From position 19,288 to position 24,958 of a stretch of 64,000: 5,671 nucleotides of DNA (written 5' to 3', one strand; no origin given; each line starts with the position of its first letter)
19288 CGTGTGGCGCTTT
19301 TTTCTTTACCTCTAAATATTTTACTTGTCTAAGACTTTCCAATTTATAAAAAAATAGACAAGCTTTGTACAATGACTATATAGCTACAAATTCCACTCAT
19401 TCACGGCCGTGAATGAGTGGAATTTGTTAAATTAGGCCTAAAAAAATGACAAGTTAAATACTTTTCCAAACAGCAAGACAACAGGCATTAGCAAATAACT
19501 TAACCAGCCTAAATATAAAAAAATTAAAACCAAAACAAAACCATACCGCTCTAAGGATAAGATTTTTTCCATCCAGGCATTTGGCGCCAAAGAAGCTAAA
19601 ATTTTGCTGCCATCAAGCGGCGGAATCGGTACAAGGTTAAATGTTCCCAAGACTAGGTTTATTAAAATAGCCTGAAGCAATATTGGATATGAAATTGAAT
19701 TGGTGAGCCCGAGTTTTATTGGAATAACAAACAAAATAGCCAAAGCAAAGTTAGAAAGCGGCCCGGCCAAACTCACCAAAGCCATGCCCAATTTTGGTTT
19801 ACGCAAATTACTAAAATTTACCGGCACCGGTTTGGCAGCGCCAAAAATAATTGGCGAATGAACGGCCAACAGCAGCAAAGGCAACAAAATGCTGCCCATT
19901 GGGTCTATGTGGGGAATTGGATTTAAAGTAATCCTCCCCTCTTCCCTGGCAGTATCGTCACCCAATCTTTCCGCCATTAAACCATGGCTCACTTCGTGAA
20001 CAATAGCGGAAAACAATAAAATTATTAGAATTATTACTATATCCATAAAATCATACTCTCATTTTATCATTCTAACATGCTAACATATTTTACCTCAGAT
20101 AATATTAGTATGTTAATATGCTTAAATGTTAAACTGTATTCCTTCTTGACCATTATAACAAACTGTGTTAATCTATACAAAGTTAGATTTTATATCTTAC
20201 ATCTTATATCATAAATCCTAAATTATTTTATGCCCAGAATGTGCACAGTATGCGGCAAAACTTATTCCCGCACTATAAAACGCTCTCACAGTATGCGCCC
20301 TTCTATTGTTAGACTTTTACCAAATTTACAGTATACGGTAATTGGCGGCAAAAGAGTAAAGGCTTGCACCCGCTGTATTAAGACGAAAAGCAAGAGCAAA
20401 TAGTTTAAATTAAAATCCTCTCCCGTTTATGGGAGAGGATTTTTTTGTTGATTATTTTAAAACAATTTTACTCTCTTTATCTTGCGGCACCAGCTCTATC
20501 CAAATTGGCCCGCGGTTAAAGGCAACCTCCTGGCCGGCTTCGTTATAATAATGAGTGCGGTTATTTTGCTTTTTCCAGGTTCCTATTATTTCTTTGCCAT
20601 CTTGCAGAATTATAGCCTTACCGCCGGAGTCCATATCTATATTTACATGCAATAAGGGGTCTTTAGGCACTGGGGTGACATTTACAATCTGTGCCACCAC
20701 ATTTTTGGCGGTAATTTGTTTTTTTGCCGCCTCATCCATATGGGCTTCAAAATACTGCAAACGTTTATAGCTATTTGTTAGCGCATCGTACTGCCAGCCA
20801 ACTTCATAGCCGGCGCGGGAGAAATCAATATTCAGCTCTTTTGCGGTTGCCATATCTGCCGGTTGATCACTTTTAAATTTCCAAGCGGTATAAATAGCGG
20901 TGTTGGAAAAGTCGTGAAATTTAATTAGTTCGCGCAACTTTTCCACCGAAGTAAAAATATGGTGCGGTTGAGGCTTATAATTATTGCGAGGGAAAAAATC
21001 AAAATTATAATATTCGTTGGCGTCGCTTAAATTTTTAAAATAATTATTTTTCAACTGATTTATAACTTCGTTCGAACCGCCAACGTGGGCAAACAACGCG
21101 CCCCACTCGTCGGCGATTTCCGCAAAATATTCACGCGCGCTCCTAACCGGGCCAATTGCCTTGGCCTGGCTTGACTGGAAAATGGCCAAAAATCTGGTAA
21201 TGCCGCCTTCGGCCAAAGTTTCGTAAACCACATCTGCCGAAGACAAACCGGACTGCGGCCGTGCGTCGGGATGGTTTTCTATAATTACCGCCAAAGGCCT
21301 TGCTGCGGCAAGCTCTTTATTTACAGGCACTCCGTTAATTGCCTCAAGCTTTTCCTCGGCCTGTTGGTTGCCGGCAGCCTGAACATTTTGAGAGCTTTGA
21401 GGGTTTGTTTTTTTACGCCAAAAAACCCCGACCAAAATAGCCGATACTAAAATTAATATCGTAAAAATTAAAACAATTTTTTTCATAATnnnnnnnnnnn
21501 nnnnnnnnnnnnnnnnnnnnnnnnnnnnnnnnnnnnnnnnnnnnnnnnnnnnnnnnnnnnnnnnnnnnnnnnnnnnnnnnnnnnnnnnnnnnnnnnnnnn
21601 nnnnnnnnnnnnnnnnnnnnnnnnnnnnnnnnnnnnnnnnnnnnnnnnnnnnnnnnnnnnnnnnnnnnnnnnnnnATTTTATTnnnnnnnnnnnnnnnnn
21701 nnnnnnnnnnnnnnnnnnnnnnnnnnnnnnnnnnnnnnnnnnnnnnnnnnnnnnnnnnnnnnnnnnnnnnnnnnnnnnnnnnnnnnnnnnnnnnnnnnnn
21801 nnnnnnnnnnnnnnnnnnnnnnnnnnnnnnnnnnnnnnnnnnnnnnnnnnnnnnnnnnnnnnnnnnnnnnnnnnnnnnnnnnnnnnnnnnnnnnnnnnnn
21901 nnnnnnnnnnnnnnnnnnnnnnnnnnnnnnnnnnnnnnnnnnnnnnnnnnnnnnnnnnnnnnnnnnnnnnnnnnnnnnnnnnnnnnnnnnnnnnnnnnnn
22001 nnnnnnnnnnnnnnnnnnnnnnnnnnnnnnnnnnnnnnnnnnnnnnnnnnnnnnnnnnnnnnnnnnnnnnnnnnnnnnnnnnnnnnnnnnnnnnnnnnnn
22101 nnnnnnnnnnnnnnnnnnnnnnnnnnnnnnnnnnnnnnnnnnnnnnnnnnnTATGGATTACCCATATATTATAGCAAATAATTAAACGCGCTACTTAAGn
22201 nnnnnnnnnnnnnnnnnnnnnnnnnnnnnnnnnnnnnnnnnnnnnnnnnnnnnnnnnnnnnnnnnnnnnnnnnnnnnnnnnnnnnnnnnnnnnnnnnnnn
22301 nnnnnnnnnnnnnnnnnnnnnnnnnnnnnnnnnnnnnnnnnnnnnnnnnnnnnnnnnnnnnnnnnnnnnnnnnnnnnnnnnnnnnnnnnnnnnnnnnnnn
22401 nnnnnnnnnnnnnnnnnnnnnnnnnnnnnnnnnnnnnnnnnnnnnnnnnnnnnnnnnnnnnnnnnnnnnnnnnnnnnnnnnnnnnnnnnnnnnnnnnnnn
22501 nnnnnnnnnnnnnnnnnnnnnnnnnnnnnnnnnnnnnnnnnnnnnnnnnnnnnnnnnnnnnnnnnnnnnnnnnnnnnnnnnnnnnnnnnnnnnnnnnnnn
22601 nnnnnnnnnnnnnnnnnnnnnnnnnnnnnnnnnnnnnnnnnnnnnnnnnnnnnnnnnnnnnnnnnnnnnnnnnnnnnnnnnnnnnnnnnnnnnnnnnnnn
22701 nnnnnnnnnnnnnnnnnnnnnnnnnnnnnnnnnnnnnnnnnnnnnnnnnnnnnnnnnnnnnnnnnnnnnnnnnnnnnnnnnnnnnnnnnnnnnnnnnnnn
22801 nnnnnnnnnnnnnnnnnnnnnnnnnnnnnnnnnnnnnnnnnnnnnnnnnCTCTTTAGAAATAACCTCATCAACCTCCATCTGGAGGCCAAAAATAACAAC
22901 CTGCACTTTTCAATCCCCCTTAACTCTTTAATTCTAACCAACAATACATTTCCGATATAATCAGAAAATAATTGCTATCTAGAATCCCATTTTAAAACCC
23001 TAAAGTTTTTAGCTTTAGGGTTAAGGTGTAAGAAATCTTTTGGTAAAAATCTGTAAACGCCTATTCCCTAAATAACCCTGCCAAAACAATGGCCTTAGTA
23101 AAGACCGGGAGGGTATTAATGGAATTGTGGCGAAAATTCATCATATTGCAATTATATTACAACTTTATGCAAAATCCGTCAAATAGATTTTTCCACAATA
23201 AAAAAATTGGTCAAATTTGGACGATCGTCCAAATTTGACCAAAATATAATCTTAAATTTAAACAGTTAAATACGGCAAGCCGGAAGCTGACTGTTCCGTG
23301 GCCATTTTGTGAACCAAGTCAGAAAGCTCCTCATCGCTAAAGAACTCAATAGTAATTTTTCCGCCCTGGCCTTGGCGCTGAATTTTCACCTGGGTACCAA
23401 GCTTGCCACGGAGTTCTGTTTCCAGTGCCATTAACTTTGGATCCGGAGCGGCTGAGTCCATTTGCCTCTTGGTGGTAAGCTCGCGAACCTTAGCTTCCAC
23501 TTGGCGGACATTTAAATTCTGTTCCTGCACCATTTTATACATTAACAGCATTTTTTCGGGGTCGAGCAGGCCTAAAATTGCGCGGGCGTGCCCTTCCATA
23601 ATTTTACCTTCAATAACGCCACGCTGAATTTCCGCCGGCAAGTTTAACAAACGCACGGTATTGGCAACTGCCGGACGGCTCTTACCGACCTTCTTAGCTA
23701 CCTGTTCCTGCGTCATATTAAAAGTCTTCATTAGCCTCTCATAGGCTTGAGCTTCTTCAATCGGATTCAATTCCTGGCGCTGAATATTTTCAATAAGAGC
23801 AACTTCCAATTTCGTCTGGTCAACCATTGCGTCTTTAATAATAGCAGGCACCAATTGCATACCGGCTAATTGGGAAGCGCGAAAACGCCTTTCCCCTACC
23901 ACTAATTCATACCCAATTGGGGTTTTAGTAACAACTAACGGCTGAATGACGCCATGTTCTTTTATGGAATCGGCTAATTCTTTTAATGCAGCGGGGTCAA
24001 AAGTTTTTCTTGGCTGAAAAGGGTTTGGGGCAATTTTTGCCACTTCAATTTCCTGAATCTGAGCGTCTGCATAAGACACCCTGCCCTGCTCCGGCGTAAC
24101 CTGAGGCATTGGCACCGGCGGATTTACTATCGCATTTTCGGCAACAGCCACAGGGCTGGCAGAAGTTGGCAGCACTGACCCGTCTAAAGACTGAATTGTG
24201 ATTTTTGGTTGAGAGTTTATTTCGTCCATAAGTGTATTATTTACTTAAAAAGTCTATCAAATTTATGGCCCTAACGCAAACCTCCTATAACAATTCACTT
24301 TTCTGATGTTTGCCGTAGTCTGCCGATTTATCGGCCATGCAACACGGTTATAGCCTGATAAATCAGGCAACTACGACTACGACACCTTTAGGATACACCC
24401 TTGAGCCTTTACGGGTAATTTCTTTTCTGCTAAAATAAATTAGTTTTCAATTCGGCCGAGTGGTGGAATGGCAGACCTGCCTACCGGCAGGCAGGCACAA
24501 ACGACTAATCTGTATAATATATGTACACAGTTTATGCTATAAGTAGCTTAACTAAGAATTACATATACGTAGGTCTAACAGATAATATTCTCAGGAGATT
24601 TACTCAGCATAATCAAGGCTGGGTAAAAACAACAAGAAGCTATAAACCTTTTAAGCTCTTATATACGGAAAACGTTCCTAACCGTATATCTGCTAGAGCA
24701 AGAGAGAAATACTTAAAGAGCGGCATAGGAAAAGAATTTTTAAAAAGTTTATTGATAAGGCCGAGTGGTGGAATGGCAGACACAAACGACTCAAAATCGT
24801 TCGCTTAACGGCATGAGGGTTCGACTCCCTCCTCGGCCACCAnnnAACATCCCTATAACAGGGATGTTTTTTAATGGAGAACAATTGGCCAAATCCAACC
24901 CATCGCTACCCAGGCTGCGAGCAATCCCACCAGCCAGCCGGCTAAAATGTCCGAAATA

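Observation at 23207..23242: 36-bp perfect palindrome next to parB shares a core with two other sites at islet boundaries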

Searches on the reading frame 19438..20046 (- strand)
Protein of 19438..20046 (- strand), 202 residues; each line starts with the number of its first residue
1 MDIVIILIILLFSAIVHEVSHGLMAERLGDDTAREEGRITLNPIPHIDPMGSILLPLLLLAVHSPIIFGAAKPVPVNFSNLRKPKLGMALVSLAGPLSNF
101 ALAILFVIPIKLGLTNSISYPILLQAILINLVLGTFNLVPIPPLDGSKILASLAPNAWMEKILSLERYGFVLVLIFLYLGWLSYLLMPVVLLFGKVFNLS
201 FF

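Call 8: search_protein_families(library=pfam, proteins=[window:19438-20046:-])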
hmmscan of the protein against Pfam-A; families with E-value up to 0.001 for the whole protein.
window:19438-20046:- (202 aa): 1 family
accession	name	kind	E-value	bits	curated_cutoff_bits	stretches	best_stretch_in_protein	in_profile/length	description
PF02163.28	Peptidase_M50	-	8.1e-12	45.4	27.2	1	121-165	161-204/221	Peptidase family M50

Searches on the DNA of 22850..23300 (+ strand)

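Call 44: search_rna_families(source=window, start=22850, end=23300, threshold=evalue, max_evalue=10)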
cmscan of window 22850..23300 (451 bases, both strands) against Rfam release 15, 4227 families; matches with E-value up to 10: 33.
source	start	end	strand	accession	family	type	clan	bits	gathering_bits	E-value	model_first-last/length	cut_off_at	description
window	23196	23259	+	RF02319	TtnuHACA12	Gene; snRNA; snoRNA; HACA-box;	-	30.5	80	0.014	1-131/131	no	Tetrahymena snoRNA TtnuHACA12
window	23156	23299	+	RF00125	IS128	Gene; sRNA;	-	25.1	80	0.0042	1-209/209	no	IS128 RNA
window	23192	23256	-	RF00956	MIR1444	Gene; miRNA;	-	25.1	80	0.014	1-85/85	no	MIR1444 microRNA precursor family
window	23200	23249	-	RF03714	MIR774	Gene; miRNA;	-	22.9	80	0.057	1-98/98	no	MIR774 microRNA precursor family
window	23207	23242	-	RF03743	MIR7696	Gene; miRNA;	-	22.9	83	0.062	1-88/88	no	MIR7696 microRNA precursor family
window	23206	23243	-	RF04156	MIR2670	Gene; miRNA;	-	22.6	117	0.012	1-200/200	no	MIR2670 microRNA precursor family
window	23151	23247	+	RF01606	plasmodium_snoR31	Gene; snRNA; snoRNA; HACA-box;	-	22.6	60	1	1-145/145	no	small nucleolar RNA snoR31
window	23205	23244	-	RF04128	MIR8562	Gene; miRNA;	-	21.4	211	0.093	1-242/242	no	MIR8562 microRNA precursor family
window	23208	23241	+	RF04070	MIR6440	Gene; miRNA;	-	21.3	95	0.14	1-108/108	no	MIR6440 microRNA precursor family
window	23208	23241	-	RF04070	MIR6440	Gene; miRNA;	-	21.3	95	0.14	1-108/108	no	MIR6440 microRNA precursor family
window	23197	23261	-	RF04319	BTncRNA_FopS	Gene; sRNA;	-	21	56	0.68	16-71/71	no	Bacteroidetes FopS (family of paralogous sRNAs)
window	23092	23237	+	RF02693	psm_mec_RNA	Gene; sRNA;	-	21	85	1.7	1-143/143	no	psm_mec locus RNA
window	23208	23241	-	RF03694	mir-266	Gene; miRNA;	-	20.4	80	0.22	1-83/83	no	mir-266 microRNA precursor family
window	23206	23243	-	RF01418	HIV_POL-1_SL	Cis-reg;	-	19.8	54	0.24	1-113/113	no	HIV pol-1 stem loop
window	23206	23242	-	RF03402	mir-957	Gene; miRNA;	-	19.7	66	0.12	1-77/77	no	mir-957 microRNA precursor family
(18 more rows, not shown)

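Call 55: search_dna_similar(query=window:23207-23242:+, collection=plasmids, mode=distant, max_evalue=10, max_rows=20)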
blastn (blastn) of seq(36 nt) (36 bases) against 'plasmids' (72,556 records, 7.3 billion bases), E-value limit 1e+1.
No match.

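Call 56: search_dna_similar(query=window:23207-23242:+, collection=phages, mode=distant, max_evalue=10, max_rows=20)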
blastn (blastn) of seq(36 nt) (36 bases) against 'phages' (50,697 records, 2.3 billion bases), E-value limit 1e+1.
Records with a match: 9; places in all: 18; records where one place covers at least 80% of the query: 0.
Best place of each record, by identity: 95-99% 1; 90-95% 8.
By first word of the organism name: Aeromonas 8; Vibrio 1.
By host as written in the record: Aeromonas hydrophila 8; Vibrio natriegens 1.
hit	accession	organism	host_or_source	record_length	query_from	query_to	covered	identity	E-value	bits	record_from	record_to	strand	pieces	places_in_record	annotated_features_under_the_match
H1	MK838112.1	Aeromonas phage LAh_6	Aeromonas hydrophila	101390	14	35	61%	90.9%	5e+0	32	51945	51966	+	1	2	putative anaerobic ribonucleotide reductase subunit or ribonucleoside ...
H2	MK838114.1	Aeromonas phage LAh_8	Aeromonas hydrophila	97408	14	35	61%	90.9%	5e+0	32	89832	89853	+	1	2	putative anaerobic ribonucleotide reductase subunit or ribonucleoside ...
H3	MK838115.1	Aeromonas phage LAh_9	Aeromonas hydrophila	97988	2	23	61%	90.9%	5e+0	32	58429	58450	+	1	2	putative anaerobic ribonucleotide reductase subunit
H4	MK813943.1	Aeromonas phage 4_4572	Aeromonas hydrophila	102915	2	23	61%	90.9%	5e+0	32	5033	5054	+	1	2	44572_007: anaerobic ribonucleotide reductase subunit or ribonucleoside ...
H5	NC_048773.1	Aeromonas phage 4_4572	Aeromonas hydrophila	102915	2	23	61%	90.9%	5e+0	32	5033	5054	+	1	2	44572_007: anaerobic ribonucleoside reductase large subunit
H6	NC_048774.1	Aeromonas phage LAh_6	Aeromonas hydrophila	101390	14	35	61%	90.9%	5e+0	32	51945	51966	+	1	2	anaerobic ribonucleoside reductase large subunit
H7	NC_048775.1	Aeromonas phage LAh_8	Aeromonas hydrophila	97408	14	35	61%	90.9%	5e+0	32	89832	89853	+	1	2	anaerobic ribonucleoside reductase large subunit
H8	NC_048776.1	Aeromonas phage LAh_9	Aeromonas hydrophila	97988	2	23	61%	90.9%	5e+0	32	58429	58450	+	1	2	anaerobic ribonucleoside reductase large subunit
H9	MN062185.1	Vibrio phage Phriendly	Vibrio natriegens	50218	1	21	58%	95.2%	1e+0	35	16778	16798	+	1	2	DNA primase/helicase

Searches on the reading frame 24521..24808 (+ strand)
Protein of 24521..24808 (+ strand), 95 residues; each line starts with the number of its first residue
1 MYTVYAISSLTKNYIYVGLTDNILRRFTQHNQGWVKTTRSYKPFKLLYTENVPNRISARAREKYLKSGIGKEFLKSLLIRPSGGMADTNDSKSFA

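Call 8: search_protein_families(library=pfam, proteins=[window:24521-24808:+])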
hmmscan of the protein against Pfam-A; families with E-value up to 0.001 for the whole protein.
window:24521-24808:+ (95 aa): 1 family
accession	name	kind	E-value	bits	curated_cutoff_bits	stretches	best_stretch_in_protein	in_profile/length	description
PF01541.30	GIY-YIG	-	4.2e-16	59.4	22.6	1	1-67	1-70/78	GIY-YIG catalytic domain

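Call 101: search_protein_families(library=ncbifam, proteins=[window:24521-24808:+], max_evalue=0.001)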
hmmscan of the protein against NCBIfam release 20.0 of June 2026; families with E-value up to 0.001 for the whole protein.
window:24521-24808:+ (95 aa): 0 families
